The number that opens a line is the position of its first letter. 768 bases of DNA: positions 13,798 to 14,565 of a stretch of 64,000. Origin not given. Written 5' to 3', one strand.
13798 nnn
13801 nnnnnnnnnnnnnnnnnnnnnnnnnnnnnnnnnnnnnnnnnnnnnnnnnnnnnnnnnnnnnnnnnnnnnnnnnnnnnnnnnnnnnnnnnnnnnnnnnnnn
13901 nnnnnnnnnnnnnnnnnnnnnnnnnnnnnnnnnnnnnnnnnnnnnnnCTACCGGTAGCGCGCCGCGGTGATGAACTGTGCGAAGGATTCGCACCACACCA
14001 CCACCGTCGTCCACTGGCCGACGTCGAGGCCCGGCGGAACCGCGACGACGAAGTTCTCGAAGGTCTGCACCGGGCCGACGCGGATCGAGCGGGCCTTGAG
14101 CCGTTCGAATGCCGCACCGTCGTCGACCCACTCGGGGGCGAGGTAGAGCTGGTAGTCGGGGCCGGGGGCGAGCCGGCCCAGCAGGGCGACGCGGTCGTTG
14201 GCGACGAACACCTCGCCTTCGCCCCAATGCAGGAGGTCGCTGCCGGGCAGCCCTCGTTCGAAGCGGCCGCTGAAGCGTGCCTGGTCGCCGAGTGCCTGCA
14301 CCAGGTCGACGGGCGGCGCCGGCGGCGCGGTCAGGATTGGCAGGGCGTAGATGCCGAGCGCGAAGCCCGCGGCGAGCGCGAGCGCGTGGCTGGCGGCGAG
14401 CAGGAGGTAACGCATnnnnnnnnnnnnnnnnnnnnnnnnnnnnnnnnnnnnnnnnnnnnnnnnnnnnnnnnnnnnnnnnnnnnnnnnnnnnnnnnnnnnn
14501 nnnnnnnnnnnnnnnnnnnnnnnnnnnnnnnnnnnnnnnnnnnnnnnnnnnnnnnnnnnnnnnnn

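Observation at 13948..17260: A csoR-copA-DM13 copper operon with an intact operator palindrome and an unusual DM13 electron-transfer-domain member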

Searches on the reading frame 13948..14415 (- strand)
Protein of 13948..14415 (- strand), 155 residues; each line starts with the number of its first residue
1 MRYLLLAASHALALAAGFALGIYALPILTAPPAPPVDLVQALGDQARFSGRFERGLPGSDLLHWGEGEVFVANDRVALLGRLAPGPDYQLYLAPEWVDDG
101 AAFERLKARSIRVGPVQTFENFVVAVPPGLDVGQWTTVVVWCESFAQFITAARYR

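Call 5: search_protein_families(library=pfam, proteins=[window:13948-14415:-], max_evalue=0.01)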
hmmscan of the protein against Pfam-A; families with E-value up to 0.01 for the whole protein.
window:13948-14415:- (155 aa): 1 family
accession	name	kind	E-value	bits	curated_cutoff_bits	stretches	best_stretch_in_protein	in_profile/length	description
PF10517.14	DM13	-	5.6e-14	53.1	25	1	63-154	7-105/105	Electron transfer DM13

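Call 6: search_protein_families(library=ncbifam, proteins=[window:13948-14415:-], max_evalue=0.01)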
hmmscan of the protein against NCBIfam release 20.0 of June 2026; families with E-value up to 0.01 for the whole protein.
window:13948-14415:- (155 aa): 0 families

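Call 7: find_homologous_proteins(query=window:13948-14415:-)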
Query window:13948-14415:- (155 aa): 3487 proteins with E <= 0.001 among 4754 candidates; the best 120 are listed.
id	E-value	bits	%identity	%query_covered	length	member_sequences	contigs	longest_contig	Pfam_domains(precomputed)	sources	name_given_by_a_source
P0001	4.4e-98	344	100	100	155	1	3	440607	PF10517.15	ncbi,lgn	-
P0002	5.9e-61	223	67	97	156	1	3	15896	PF10517.15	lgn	-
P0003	1.9e-60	221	65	100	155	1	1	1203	PF10517.15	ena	-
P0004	3.6e-60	220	66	99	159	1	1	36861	PF10517.15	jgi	jgi:hypothetical protein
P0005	6.0e-60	220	64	100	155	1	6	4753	PF10517.15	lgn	-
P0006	1.6e-59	218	64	99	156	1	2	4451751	PF10517.15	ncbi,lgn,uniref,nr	ncbi:DM13 domain-containing protein [Azoarcus olearius]|uniref:Conserved hypothetical secreted prote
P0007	2.2e-59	218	65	100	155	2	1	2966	PF10517.15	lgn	-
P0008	3.7e-59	217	64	99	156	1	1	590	PF10517.15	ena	-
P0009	4.3e-59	217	65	100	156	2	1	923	PF10517.15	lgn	-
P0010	4.6e-59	217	64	100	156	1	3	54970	PF10517.15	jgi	jgi:hypothetical protein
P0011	7.1e-59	216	64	97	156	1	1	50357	PF10517.15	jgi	jgi:hypothetical protein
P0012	8.5e-59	216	66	99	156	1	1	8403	PF10517.15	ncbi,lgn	-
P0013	9.4e-59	216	65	86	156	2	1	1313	PF10517.15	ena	-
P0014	9.5e-59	216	60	99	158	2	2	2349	PF10517.15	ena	-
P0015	1.0e-58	216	66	99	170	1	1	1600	PF10517.15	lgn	-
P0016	1.1e-58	215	63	86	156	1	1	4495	PF10517.15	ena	-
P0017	1.4e-58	215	64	99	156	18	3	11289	PF10517.15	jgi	jgi:hypothetical protein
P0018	1.5e-58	215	63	100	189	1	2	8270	PF10517.15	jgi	jgi:hypothetical protein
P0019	1.6e-58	215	64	99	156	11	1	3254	PF10517.15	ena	-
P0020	1.6e-58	215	60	99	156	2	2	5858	PF10517.15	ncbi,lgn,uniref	ncbi:MAG: DM13 domain-containing protein [Endozoicomonas sp.]|uniref:DM13 domain-containing protein 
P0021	2.1e-58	215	65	99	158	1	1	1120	PF10517.15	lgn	-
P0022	2.7e-58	214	65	100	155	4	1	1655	PF10517.15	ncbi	-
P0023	2.9e-58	214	63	99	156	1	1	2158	PF10517.15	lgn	-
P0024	3.0e-58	214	66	99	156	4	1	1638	PF10517.15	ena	-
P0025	3.0e-58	214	66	99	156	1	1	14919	PF10517.15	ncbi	-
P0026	3.1e-58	214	61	100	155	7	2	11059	PF10517.15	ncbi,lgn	-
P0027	3.3e-58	214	64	99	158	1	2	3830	PF10517.15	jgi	-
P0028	3.4e-58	214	60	99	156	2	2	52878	PF10517.15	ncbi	-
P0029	3.6e-58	214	65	99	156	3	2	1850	PF10517.15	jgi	jgi:hypothetical protein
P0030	4.1e-58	214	65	99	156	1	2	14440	PF10517.15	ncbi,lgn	-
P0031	4.3e-58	214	64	99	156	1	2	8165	PF10517.15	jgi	jgi:hypothetical protein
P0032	5.3e-58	213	60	100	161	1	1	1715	PF10517.15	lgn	-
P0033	5.7e-58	213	66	99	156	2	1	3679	PF10517.15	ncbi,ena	-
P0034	6.0e-58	213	63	99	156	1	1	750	PF10517.15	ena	-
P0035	6.0e-58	213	63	86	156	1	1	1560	PF10517.15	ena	-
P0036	6.1e-58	213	63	86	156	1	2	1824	PF10517.15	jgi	jgi:hypothetical protein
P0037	6.5e-58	213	61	100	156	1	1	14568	PF10517.15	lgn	-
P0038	6.7e-58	213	63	100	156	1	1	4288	PF10517.15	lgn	-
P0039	7.2e-58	213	63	97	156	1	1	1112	PF10517.15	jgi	jgi:hypothetical protein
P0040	7.5e-58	213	63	90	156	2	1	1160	PF10517.15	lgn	-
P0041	7.8e-58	213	64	99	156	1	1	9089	PF10517.15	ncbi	-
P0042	8.0e-58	213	63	100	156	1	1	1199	PF10517.15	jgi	jgi:hypothetical protein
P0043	8.3e-58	213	65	99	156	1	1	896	PF10517.15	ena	-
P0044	8.8e-58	213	63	99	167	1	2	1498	PF10517.15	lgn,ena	-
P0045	8.9e-58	213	64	99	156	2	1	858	PF10517.15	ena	-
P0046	8.9e-58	213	64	100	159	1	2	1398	PF10517.15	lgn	-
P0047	9.5e-58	212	63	99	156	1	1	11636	PF10517.15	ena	-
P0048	1.1e-57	212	63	99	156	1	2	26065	PF10517.15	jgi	jgi:hypothetical protein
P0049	1.1e-57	212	62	99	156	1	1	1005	PF10517.15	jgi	jgi:hypothetical protein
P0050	1.1e-57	212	62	99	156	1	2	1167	PF10517.15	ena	-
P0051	1.1e-57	212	62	100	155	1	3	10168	PF10517.15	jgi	jgi:hypothetical protein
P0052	1.2e-57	212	64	99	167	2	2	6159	PF10517.15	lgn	-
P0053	1.3e-57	212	65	99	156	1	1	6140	PF10517.15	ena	-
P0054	1.4e-57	212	63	86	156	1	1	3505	PF10517.15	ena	-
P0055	1.4e-57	212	63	97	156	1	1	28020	PF10517.15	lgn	-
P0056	1.5e-57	212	64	99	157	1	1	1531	PF10517.15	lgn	-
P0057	1.5e-57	212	63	99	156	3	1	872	PF10517.15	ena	-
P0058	1.6e-57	212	62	99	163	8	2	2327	PF10517.15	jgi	jgi:hypothetical protein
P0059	1.9e-57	212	64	86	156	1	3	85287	PF10517.15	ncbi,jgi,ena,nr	ncbi:MAG: DM13 domain-containing protein [Betaproteobacteria bacterium]|nr:DM13 domain-containing pr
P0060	2.0e-57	211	63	100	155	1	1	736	PF10517.15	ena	-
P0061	2.1e-57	211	66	99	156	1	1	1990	PF10517.15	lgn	-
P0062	2.1e-57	211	64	100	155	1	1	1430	PF10517.15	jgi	jgi:electron transfer DM13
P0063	2.2e-57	211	62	99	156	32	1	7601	PF10517.15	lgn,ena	-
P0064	2.2e-57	211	63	98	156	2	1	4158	PF10517.15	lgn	-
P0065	2.2e-57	211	65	99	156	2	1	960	PF10517.15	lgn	-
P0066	2.3e-57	211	65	100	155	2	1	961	PF10517.15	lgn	-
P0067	2.3e-57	211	64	100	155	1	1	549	PF10517.15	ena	-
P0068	2.9e-57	211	68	99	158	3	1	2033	PF10517.15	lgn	-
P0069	3.0e-57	211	63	86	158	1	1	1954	PF10517.15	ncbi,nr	ncbi:MAG TPA: DM13 domain-containing protein [Burkholderiales bacterium]|nr:DM13 domain-containing p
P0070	3.1e-57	211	62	100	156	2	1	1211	PF10517.15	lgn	-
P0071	3.2e-57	211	62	99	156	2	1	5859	PF10517.15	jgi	jgi:hypothetical protein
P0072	3.6e-57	211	62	86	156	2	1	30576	PF10517.15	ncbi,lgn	ncbi:MAG: DM13 domain-containing protein [Burkholderiales bacterium]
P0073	4.1e-57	210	59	99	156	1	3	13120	PF10517.15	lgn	-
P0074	4.1e-57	210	62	99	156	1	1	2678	PF10517.15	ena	-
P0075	4.2e-57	210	64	99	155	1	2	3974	PF10517.15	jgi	jgi:hypothetical protein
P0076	4.3e-57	210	64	99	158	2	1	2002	PF10517.15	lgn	-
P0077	4.4e-57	210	65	99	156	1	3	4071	PF10517.15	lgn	-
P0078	4.4e-57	210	64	99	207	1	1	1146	PF10517.15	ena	-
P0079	4.5e-57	210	61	99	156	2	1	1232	PF10517.15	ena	-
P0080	4.5e-57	210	64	100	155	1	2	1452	PF10517.15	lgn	-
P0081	4.6e-57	210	64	99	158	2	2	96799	PF10517.15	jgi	jgi:hypothetical protein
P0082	4.7e-57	210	63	86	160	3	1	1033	PF10517.15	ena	-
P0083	4.8e-57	210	62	99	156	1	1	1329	PF10517.15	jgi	jgi:hypothetical protein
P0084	5.1e-57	210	66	95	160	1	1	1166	PF10517.15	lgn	-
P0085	5.3e-57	210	63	100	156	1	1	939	PF10517.15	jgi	jgi:hypothetical protein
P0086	6.0e-57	210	65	90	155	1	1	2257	PF10517.15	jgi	jgi:hypothetical protein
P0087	6.3e-57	210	63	86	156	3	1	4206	PF10517.15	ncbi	-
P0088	6.5e-57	210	64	99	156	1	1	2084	PF10517.15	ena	-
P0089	6.6e-57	210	65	90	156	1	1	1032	PF10517.15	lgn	-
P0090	6.7e-57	210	62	100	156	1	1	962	PF10517.15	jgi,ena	-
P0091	6.8e-57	210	64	99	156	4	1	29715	PF10517.15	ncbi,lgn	ncbi:MAG: DM13 domain-containing protein [Burkholderiales bacterium]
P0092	7.2e-57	210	63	86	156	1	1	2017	PF10517.15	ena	-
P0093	7.5e-57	210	60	99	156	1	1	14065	PF10517.15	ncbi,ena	-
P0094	7.6e-57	210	62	99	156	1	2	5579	PF10517.15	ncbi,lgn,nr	ncbi:MAG: DM13 domain-containing protein [Polaromonas sp.]|nr:DM13 domain-containing protein [Polaro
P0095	7.6e-57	210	62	100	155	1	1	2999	PF10517.15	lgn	-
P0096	7.7e-57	209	64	100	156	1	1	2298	PF10517.15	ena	-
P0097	7.8e-57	209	64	99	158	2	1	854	PF10517.15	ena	-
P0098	7.8e-57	209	65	100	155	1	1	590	PF10517.15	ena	-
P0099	7.9e-57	209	62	86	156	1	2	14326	PF10517.15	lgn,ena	-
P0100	8.4e-57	209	62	99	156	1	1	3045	PF10517.15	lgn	-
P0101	9.2e-57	209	63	86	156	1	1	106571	PF10517.15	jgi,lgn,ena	-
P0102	9.4e-57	209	61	99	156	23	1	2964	PF10517.15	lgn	-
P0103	9.4e-57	209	63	86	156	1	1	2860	PF10517.15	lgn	-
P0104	9.5e-57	209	60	100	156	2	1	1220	PF10517.15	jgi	jgi:hypothetical protein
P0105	9.7e-57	209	63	99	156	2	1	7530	PF10517.15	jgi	jgi:hypothetical protein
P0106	9.9e-57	209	65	99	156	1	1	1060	PF10517.15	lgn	-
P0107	1.0e-56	209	60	99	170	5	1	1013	PF10517.15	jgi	jgi:hypothetical protein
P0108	1.0e-56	209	63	98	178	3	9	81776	PF10517.15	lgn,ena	-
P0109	1.1e-56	209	63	86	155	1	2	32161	PF10517.15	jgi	-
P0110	1.1e-56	209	63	100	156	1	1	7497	PF10517.15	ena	-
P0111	1.1e-56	209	64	99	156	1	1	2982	PF10517.15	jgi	jgi:hypothetical protein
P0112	1.1e-56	209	63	99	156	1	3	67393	PF10517.15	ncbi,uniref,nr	ncbi:DM13 domain-containing protein [Ramlibacter sp. 2FC]|uniref:DM13 domain-containing protein n=1 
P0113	1.2e-56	209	63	91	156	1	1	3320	PF10517.15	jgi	jgi:hypothetical protein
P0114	1.2e-56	209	61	100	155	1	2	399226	PF10517.15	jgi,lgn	-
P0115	1.2e-56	209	63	86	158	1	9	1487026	PF10517.15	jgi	jgi:hypothetical protein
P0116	1.2e-56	209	62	86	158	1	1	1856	PF10517.15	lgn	-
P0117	1.2e-56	209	62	99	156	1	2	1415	PF10517.15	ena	-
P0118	1.3e-56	209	63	90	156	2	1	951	PF10517.15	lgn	-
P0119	1.4e-56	209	62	99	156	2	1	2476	PF10517.15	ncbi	-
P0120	1.4e-56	209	63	99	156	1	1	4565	PF10517.15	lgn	-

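Call 11: find_encoding_contigs(protein=P0001, flank=10000, max_places=3)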
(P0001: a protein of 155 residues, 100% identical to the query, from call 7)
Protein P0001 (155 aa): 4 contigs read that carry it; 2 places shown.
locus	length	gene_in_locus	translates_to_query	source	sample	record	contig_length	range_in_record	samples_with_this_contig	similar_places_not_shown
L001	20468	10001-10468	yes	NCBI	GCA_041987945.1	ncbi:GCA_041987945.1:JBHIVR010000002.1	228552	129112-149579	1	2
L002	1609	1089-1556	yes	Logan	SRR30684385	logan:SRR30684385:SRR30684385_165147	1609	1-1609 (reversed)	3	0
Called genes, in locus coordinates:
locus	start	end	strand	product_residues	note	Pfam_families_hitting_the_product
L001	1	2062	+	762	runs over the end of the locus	PF01315:Ald_Xan_dh_C, PF02738:MoCoBD_1, PF20256:MoCoBD_2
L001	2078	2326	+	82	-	PF02597:ThiS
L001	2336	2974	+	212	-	-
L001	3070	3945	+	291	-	PF00296:Bac_luciferase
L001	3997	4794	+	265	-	PF00561:Abhydrolase_1, PF12697:Abhydrolase_6, PF12146:Hydrolase_4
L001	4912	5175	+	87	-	-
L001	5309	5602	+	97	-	PF03992:ABM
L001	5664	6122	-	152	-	-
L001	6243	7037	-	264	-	PF00925:GTP_cyclohydro2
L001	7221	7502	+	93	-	PF02583:Trns_repr_metal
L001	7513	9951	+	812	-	PF04945:YHS, PF19335:HMBD, PF00122:E1-E2_ATPase, PF00702:Hydrolase, PF12710:HAD (weak)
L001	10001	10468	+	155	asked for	PF10517:DM13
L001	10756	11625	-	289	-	PF00296:Bac_luciferase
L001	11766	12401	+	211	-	PF17784:Sulfotransfer_4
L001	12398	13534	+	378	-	PF02771:Acyl-CoA_dh_N, PF02770:Acyl-CoA_dh_M, PF00441:Acyl-CoA_dh_1, PF08028:Acyl-CoA_dh_2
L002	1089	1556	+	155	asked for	PF10517:DM13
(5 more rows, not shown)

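Call 12: find_related_loci(query=A1, collection=genome_contigs, flank=6000)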
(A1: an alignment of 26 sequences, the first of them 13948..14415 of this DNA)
Query A1 (155 aa) in genome_contigs; peptide patterns used: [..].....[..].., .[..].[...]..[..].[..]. (x = any residue, [..] = any of these).
599 stretches matched a pattern (row limit reached: there are more); 590 encode a relative of the query (tblastn E <= 1e-3); the best 80 are kept; 80 distinct loci.
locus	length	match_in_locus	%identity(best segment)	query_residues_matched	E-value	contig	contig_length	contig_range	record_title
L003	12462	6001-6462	60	2-155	1e-63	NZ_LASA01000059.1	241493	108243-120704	Endozoicomonas arenosclerae strain ab112 bacteriosponge_c11, whole genome shotgun sequence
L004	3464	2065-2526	62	2-155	5e-62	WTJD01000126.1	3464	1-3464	MAG: Lysobacterales bacterium isolate PL36328bin_12 NODE_11660_length_3464_cov_5.219126, whole genome shotgun sequence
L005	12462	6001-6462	58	2-155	5e-61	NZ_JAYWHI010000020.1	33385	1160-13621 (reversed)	MAG: Polaromonas sp. isolate GLR68_GL53_UP_2_metabat_54 GLR68_GL53_UP_2_metabat_54_19, whole genome shotgun sequence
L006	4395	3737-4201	63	1-155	1e-59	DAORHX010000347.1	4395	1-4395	MAG TPA_asm: Rubrivivax sp. isolate AMR_MDS_5593 NODE_5052_length_4395_cov_13.484101, whole genome shotgun sequence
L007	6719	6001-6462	61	2-155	3e-59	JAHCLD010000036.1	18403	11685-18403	MAG: Burkholderiales bacterium isolate TGS_PRO44 PRO44_36, whole genome shotgun sequence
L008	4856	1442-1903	60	2-155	6e-59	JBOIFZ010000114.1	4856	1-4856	MAG: Burkholderiales bacterium isolate H1-B1_metabat2.bin.59_sub k127_970123, whole genome shotgun sequence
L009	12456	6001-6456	56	4-155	2e-58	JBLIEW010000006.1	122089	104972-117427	MAG: Colwellia sp. isolate 3300053697_31 Ga0535652_0000144, whole genome shotgun sequence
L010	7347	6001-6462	61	2-155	2e-58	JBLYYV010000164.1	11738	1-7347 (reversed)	MAG: Gammaproteobacteria bacterium isolate EBRS4.bin7 k97_212526, whole genome shotgun sequence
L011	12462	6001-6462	62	2-155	6e-58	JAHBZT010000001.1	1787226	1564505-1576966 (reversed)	MAG: Rubrivivax sp. isolate ACE_PRO12 PRO12_1, whole genome shotgun sequence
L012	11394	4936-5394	58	2-154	5e-58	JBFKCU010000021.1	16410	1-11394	MAG: Burkholderiales bacterium isolate Mix_sand20.2022.06.G.29 k141_1842412_length_16410_cov_14.1392, whole genome shotg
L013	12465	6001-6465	61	1-155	5e-58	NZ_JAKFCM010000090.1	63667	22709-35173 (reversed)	MAG: Ramlibacter sp. isolate LC021 contig-124_364, whole genome shotgun sequence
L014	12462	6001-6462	62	2-155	1e-57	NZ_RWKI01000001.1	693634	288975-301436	Variovorax sp. MHTC-1 1, whole genome shotgun sequence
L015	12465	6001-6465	59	1-155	1e-57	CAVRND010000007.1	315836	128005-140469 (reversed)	MAG: uncultured Alphaproteobacteria bacterium isolate MFD04935.bin.2.152 genome assembly, contig: contig_15937, whole ge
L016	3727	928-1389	60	2-155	1e-57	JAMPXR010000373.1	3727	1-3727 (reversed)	MAG: Ramlibacter sp. isolate R2F_R2FSRR_metabat.43 R2F_C16514, whole genome shotgun sequence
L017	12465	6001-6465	55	1-155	2e-57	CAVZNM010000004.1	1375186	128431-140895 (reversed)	MAG: uncultured Alphaproteobacteria bacterium isolate MFD05747.bin.2.2 genome assembly, contig: contig_16920, whole geno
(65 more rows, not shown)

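Call 16: find_encoding_contigs(protein=P0004, flank=8000, max_places=3)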
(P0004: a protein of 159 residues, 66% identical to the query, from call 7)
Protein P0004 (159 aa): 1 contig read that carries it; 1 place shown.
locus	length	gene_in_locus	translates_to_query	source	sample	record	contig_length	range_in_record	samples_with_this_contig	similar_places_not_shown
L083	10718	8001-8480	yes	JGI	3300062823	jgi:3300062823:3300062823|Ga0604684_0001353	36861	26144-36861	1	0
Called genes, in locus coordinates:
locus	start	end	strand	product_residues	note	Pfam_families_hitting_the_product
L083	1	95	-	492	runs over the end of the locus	PF00041:fn3 (weak)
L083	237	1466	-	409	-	PF13458:Peripla_BP_6, PF13433:Peripla_BP_5, PF01094:ANF_receptor (weak)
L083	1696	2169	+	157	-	-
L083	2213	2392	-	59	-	PF12441:CopG_antitoxin (weak)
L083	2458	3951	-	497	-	PF00158:Sigma54_activat, PF14532:Sigma54_activ_2, PF25601:AAA_lid_14, PF02954:HTH_8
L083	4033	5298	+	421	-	PF17408:MCD_N, PF05292:MCD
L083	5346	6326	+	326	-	PF03401:TctC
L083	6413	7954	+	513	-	PF00501:AMP-binding, PF13193:AMP-binding_C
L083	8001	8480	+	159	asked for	PF10517:DM13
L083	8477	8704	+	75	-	PF14375:Cys_rich_CWC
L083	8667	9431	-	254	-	PF00106:adh_short, PF08659:KR, PF13561:adh_short_C2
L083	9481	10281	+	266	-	PF13847:Methyltransf_31, PF13649:Methyltransf_25 (weak)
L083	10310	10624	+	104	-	PF07110:EthD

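Call 17: find_encoding_contigs(protein=P0002, flank=8000, max_places=3)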
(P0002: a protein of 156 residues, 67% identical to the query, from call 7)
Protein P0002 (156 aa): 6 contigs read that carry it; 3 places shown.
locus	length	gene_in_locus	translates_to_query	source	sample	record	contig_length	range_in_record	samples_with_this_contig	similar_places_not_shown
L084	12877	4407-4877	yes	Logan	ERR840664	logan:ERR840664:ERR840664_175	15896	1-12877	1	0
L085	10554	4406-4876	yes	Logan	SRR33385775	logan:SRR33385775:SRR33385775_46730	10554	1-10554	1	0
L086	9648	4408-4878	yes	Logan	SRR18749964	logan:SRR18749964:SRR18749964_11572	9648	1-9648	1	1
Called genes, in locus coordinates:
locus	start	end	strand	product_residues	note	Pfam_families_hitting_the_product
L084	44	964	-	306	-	PF01872:RibD_C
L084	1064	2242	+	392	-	PF00925:GTP_cyclohydro2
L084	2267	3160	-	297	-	PF00561:Abhydrolase_1, PF00975:Thioesterase (weak), PF12146:Hydrolase_4, PF12697:Abhydrolase_6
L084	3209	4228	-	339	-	PF09864:MliC, PF03724:META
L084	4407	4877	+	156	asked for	PF10517:DM13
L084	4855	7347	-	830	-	PF00122:E1-E2_ATPase, PF00702:Hydrolase, PF13246:Cation_ATPase, PF00689:Cation_ATPase_C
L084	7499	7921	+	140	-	PF00582:Usp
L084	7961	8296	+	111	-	PF01810:LysE (weak)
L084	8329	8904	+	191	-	-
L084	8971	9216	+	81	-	PF09360:zf-CDGSH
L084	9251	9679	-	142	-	PF03061:4HBT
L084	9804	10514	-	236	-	PF02798:GST_N, PF13417:GST_N_3, PF22441:CLIC-like_N, PF13409:GST_N_2, PF00043:GST_C (weak), PF13410:GST_C_2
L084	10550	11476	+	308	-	PF00126:HTH_1, PF03466:LysR_substrate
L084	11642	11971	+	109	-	PF07411:DUF1508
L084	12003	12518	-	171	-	PF00583:Acetyltransf_1, PF13508:Acetyltransf_7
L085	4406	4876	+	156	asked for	PF10517:DM13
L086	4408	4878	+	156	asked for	PF10517:DM13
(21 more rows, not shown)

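Call 22: search_protein_families(library=pfam, alignment_id=A2, max_evalue=0.0001)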
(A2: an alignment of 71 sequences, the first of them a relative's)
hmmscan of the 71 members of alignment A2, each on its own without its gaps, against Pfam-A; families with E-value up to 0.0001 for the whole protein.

A. member 1, L003:5489-5989:+ (166 aa): 1 family
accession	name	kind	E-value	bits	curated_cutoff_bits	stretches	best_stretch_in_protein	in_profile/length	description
PF06172.17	Cupin_5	-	2.2e-52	177.3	25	1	6-144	2-138/139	Cupin superfamily (DUF985)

B. families by the number of members that match (of 71 scanned): 88 families (the first 25 are shown)
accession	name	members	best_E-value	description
PF00561.26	Abhydrolase_1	3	4.1e-30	alpha/beta hydrolase fold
PF04367.18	DUF502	3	3.6e-29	Protein of unknown function (DUF502)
PF12697.13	Abhydrolase_6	3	4.6e-23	Alpha/beta hydrolase family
PF00885.24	DMRL_synthase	2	5.7e-38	6,7-dimethyl-8-ribityllumazine synthase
PF00583.31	Acetyltransf_1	2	5.3e-37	Acetyltransferase (GNAT) family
PF00199.24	Catalase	2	1.7e-27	Catalase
PF13508.13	Acetyltransf_7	2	1.8e-22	Acetyltransferase (GNAT) domain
PF06146.17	PsiE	2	3.6e-22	Phosphate-starvation-inducible E family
PF13673.13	Acetyltransf_10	2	1.2e-19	Acetyltransferase (GNAT) domain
PF12146.15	Hydrolase_4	2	2e-19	Serine aminopeptidase, S33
PF08445.16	FR47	2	6.3e-15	FR47-like protein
PF12680.13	SnoaL_2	2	1.1e-12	SnoaL-like domain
PF13302.13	Acetyltransf_3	2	1.8e-12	Acetyltransferase (GNAT) domain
PF13527.13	Acetyltransf_9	2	7.7e-10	Acetyltransferase (GNAT) domain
PF14542.12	Acetyltransf_CG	2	7.1e-07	GCN5-related N-acetyl-transferase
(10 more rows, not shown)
